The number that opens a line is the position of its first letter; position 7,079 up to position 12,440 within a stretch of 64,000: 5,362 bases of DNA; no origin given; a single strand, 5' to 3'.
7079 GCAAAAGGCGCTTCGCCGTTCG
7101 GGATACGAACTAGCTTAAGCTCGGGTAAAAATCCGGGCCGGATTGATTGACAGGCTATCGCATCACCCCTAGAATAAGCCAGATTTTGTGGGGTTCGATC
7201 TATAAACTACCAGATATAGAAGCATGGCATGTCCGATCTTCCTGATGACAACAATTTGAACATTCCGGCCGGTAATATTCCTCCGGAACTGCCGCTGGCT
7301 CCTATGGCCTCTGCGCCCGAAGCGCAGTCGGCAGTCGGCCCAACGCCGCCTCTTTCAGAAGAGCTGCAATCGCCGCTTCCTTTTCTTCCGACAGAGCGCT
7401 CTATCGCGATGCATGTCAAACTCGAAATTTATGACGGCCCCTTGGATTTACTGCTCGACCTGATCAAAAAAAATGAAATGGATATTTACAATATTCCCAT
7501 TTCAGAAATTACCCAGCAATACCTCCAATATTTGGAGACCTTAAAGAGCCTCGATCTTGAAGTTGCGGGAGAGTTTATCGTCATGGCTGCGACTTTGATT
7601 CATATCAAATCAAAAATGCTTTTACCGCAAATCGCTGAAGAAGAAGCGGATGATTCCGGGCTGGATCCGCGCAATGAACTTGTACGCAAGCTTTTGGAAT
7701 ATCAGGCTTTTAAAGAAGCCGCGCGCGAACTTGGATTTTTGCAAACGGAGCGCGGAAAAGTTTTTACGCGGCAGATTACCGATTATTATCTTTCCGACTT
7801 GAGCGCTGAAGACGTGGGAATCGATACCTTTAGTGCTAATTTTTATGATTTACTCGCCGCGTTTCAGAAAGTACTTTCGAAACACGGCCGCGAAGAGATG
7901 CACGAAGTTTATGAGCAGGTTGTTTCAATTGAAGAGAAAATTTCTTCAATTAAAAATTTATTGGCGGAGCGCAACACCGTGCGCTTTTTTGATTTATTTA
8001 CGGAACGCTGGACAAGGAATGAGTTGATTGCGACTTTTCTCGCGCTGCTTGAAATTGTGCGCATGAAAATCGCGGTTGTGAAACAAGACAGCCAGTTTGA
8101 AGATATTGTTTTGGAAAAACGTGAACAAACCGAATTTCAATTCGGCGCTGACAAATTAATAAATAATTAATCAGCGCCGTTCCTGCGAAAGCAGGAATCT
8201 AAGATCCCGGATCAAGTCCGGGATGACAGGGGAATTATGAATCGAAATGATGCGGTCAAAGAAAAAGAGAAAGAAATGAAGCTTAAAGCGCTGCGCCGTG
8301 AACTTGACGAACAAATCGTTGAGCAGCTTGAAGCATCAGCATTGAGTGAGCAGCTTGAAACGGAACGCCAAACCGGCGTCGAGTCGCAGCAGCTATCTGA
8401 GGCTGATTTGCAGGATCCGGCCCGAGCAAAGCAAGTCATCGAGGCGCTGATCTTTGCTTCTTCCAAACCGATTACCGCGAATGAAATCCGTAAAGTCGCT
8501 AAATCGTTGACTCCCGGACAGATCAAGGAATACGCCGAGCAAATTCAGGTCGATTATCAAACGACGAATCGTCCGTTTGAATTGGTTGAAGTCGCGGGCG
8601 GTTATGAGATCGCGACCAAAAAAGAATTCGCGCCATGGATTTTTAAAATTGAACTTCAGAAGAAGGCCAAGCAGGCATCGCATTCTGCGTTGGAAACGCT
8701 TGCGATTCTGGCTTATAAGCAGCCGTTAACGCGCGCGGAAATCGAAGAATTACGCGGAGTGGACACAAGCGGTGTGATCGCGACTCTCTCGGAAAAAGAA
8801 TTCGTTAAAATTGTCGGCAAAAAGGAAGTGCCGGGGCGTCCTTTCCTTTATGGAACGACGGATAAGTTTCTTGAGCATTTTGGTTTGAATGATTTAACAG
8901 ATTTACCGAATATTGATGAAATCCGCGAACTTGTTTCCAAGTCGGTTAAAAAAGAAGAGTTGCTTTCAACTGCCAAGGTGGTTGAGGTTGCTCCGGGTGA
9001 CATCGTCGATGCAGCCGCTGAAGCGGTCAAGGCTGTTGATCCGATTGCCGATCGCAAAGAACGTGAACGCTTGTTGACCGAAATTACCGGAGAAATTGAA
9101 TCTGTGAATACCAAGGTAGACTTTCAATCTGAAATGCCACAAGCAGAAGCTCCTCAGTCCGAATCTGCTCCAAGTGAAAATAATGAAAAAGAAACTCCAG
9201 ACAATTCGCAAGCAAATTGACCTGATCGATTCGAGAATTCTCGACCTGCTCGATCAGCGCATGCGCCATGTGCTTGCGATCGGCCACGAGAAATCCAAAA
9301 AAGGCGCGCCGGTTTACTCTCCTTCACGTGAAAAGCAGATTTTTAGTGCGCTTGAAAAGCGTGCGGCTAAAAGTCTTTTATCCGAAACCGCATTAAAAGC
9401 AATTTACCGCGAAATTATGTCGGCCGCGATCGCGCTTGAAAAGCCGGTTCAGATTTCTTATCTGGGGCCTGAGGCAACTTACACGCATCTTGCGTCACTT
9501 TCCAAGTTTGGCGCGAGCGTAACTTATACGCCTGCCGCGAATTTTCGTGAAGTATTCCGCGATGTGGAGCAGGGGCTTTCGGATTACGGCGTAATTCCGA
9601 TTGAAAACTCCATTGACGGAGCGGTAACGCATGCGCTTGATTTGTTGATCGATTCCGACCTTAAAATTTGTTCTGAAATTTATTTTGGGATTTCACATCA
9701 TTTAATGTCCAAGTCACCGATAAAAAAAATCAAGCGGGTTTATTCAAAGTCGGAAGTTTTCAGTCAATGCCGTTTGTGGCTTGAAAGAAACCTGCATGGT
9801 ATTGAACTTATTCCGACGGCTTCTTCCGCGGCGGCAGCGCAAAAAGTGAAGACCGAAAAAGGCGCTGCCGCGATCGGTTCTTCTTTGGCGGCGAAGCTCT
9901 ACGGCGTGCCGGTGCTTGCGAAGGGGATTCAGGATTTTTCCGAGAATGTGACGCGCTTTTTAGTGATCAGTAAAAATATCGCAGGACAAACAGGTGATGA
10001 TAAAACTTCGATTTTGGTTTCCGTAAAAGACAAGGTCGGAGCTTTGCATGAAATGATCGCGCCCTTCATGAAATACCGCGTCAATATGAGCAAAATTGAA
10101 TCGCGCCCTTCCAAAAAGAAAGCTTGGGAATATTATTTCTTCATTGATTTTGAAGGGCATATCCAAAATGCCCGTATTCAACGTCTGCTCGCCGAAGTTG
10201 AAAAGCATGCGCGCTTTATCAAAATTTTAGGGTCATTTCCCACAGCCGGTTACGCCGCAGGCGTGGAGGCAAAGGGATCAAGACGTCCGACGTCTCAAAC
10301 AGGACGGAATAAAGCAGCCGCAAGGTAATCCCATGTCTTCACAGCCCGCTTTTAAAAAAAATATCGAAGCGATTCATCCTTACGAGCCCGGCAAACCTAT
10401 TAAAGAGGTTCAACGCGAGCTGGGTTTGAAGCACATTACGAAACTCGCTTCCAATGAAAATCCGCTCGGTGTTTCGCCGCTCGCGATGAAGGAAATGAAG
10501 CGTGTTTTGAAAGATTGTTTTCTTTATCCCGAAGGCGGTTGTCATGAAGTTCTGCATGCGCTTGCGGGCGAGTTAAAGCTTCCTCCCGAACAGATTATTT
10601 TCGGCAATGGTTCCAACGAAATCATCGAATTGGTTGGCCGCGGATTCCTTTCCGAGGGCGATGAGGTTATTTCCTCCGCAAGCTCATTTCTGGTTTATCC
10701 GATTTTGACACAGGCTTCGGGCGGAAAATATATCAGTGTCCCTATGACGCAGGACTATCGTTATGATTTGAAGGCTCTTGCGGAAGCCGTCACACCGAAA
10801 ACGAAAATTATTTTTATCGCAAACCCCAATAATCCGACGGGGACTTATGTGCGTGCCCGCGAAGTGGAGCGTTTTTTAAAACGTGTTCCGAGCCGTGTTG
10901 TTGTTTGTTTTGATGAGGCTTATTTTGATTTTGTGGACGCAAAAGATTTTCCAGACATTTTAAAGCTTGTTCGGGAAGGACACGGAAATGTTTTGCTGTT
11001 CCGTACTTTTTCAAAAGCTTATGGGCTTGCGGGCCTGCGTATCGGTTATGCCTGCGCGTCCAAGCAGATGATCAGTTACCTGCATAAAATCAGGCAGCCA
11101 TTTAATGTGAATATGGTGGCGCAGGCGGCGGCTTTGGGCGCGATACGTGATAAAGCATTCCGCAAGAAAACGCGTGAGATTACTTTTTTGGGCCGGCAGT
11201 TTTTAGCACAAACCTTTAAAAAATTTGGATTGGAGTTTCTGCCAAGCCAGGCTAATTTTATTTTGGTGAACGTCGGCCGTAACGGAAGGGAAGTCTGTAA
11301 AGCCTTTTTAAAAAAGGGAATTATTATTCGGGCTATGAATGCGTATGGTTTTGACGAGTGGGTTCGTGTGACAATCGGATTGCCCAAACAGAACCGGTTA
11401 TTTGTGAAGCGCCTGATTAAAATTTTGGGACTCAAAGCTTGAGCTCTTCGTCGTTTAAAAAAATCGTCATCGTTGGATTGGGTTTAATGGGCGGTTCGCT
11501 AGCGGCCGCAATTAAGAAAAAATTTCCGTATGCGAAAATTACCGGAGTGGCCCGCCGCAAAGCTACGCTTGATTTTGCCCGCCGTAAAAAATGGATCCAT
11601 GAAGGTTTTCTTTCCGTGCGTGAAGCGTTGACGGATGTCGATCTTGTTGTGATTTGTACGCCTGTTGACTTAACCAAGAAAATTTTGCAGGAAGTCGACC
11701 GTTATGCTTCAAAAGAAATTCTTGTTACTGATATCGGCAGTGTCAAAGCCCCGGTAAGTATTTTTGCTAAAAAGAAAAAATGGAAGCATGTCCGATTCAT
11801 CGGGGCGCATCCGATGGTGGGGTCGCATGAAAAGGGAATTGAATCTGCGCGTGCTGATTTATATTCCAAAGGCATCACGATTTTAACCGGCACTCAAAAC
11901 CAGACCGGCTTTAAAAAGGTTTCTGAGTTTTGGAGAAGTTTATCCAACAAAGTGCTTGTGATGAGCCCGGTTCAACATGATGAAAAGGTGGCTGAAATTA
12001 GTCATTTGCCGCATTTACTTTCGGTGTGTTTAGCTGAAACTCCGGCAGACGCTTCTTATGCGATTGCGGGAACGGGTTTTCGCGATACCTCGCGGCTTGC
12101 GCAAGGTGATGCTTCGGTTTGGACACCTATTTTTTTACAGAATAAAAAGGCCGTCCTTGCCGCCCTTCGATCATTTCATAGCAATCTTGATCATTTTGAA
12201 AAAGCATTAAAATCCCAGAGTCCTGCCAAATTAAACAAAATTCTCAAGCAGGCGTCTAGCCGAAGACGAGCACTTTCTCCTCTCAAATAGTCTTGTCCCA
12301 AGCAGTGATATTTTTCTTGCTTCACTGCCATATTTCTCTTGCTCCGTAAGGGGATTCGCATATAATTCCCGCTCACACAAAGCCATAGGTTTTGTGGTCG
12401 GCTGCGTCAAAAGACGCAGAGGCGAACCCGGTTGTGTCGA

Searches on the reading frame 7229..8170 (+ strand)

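Call 51: search_protein_families(library=pfam, max_evalue=0.00001, proteins=[window:7229-8170:+])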
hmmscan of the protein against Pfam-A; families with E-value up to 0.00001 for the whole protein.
window:7229-8170:+ (313 aa): 1 family
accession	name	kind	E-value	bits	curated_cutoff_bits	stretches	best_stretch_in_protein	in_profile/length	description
PF02616.19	SMC_ScpA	-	2.1e-40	139.6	24.6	1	78-293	1-227/232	Segregation and condensation protein ScpA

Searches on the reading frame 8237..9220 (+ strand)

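Call 51: search_protein_families(library=pfam, max_evalue=0.00001, proteins=[window:8237-9220:+])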
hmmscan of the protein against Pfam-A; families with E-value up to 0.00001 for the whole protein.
window:8237-9220:+ (327 aa): 1 family
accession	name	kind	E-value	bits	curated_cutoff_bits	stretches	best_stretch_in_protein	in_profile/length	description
PF04079.22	SMC_ScpB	-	2.5e-52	177.1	27.4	1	67-226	2-160/160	Segregation and condensation complex subunit ScpB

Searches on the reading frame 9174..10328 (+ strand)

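Call 51: search_protein_families(library=pfam, max_evalue=0.00001, proteins=[window:9174-10328:+])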
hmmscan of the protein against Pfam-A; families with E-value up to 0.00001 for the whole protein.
window:9174-10328:+ (384 aa): 3 families
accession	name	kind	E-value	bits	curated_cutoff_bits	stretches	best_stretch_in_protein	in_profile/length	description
PF00800.23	PDT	-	9.4e-60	201.9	25.2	1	94-268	1-179/181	Prephenate dehydratase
PF01817.26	CM_2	-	5e-21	75.2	27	1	11-90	1-80/80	Chorismate mutase type II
PF01842.31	ACT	-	1.2e-09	38.2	27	1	278-342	1-64/66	ACT domain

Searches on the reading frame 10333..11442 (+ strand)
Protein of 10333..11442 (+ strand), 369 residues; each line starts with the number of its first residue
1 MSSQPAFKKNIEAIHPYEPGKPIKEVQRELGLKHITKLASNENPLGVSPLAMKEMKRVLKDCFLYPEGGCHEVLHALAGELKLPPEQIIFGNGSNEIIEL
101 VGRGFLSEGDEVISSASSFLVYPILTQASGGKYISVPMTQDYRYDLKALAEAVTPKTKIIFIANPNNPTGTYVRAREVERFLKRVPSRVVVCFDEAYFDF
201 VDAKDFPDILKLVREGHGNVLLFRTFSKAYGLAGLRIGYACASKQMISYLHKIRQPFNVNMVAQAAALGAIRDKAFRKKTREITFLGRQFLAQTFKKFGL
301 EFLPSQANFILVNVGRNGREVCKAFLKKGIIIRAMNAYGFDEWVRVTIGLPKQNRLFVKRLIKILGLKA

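Call 51: search_protein_families(library=pfam, max_evalue=0.00001, proteins=[window:10333-11442:+])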
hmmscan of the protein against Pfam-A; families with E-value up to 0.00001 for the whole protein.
window:10333-11442:+ (369 aa): 2 families
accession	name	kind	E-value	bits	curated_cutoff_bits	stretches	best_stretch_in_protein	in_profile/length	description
PF00155.27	Aminotran_1_2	-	7.9e-59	200.1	19.7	1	34-358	2-358/361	Aminotransferase class I and II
PF00266.25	Aminotran_5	-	2.6e-07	30.4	21.5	1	86-195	62-176/371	Aminotransferase class-V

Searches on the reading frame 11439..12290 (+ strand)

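Call 51: search_protein_families(library=pfam, max_evalue=0.00001, proteins=[window:11439-12290:+])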
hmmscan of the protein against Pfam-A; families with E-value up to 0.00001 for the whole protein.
window:11439-12290:+ (283 aa): 4 families
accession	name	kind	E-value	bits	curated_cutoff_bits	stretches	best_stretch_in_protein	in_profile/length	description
PF02153.23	PDH_N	-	2.8e-28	98.8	26.5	1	21-172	1-152/154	Prephenate dehydrogenase, nucleotide-binding domain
PF20463.3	PDH_C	-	6.5e-18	65.4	22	1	176-271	1-102/102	Prephenate dehydrogenase, dimerization domain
PF01408.29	GFO_IDH_MocA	-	2.7e-06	28.5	24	0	8-83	2-79/120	Oxidoreductase family, NAD-binding Rossmann fold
PF03446.21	NAD_binding_2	-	6.8e-06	26.6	21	0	8-132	1-125/161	NAD binding domain of 6-phosphogluconate dehydrogenase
